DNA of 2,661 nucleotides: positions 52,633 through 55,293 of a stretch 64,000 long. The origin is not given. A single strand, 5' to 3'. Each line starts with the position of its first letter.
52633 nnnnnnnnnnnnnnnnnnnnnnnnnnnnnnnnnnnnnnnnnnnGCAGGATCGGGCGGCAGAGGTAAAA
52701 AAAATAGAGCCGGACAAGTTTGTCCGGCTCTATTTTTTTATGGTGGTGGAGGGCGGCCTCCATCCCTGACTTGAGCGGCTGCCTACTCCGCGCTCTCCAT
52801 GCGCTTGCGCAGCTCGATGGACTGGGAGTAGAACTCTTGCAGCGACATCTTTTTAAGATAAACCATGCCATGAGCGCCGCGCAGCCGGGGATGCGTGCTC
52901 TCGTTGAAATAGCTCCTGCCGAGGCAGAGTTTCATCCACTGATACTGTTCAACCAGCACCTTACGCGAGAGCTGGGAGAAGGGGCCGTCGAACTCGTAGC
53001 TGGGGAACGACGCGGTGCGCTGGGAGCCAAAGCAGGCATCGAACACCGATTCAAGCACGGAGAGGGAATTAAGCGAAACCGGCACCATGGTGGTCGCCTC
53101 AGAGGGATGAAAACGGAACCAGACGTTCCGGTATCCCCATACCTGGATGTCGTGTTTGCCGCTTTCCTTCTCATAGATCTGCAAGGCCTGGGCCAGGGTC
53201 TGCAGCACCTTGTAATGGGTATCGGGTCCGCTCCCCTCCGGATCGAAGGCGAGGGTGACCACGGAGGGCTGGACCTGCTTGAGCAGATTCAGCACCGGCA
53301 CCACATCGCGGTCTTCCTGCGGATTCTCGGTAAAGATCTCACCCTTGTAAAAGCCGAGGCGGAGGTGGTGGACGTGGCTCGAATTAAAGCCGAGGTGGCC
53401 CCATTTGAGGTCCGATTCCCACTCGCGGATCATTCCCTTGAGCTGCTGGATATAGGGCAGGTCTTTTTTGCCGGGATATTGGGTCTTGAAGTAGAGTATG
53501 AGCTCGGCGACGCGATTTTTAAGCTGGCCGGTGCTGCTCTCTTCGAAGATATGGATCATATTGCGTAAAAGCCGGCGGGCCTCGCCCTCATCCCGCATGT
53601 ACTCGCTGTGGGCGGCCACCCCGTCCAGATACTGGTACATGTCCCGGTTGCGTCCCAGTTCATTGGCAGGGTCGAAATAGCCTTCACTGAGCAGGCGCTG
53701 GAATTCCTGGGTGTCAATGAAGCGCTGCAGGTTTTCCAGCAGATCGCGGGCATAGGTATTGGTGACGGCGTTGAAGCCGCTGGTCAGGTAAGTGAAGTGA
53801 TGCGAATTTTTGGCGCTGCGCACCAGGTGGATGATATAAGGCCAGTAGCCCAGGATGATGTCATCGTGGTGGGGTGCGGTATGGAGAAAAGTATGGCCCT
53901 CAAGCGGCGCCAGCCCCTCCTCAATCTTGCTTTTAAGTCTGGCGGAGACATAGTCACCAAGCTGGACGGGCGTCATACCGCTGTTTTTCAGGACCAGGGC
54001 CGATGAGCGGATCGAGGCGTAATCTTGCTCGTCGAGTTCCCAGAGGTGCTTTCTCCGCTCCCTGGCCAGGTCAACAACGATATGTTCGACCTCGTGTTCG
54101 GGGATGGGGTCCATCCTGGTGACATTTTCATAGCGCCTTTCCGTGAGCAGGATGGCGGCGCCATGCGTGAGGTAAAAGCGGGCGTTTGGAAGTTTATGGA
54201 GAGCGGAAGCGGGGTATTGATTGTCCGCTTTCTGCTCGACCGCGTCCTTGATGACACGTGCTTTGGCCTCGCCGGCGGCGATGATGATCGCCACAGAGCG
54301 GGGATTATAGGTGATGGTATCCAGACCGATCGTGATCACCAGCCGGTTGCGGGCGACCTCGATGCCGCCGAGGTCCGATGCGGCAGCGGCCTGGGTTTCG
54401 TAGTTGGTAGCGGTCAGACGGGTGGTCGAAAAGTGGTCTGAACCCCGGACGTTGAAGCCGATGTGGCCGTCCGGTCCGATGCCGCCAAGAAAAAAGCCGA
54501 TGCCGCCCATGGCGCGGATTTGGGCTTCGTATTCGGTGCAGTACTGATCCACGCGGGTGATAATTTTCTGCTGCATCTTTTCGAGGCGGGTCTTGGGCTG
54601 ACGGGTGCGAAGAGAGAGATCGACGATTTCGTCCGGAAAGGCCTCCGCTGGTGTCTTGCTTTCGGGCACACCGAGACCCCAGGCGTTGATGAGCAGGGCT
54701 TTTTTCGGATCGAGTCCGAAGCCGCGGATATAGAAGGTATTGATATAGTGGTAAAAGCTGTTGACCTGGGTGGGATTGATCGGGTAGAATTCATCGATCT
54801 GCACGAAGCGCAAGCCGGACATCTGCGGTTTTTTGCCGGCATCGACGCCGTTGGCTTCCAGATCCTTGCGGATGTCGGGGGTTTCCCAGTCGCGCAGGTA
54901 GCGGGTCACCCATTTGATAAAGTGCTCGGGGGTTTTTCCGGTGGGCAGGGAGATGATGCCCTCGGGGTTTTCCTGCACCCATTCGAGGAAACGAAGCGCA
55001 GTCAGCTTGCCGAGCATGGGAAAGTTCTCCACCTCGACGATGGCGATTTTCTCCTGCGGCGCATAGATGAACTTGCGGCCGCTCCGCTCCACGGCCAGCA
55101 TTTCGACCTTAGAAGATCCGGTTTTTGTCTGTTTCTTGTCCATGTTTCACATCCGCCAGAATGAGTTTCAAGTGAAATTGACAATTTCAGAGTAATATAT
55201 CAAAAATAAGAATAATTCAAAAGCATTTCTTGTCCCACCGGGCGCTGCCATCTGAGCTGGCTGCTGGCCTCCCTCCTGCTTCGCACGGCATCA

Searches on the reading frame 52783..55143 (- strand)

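Call 79: search_protein_families(library=pfam, proteins=[window:52783-55143:-], max_evalue=0.01)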
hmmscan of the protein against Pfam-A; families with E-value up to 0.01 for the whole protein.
window:52783-55143:- (786 aa): 2 families
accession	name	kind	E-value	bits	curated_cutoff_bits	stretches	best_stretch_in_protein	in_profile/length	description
PF01182.26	Glucosamine_iso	-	4.5e-05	23.8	27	1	183-316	92-217/225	Glucosamine-6-phosphate isomerases/6-phosphogluconolactonase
PF02585.22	PIG-L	-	0.0027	18.6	28.2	0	422-488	3-37/129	GlcNAc-PI de-N-acetylase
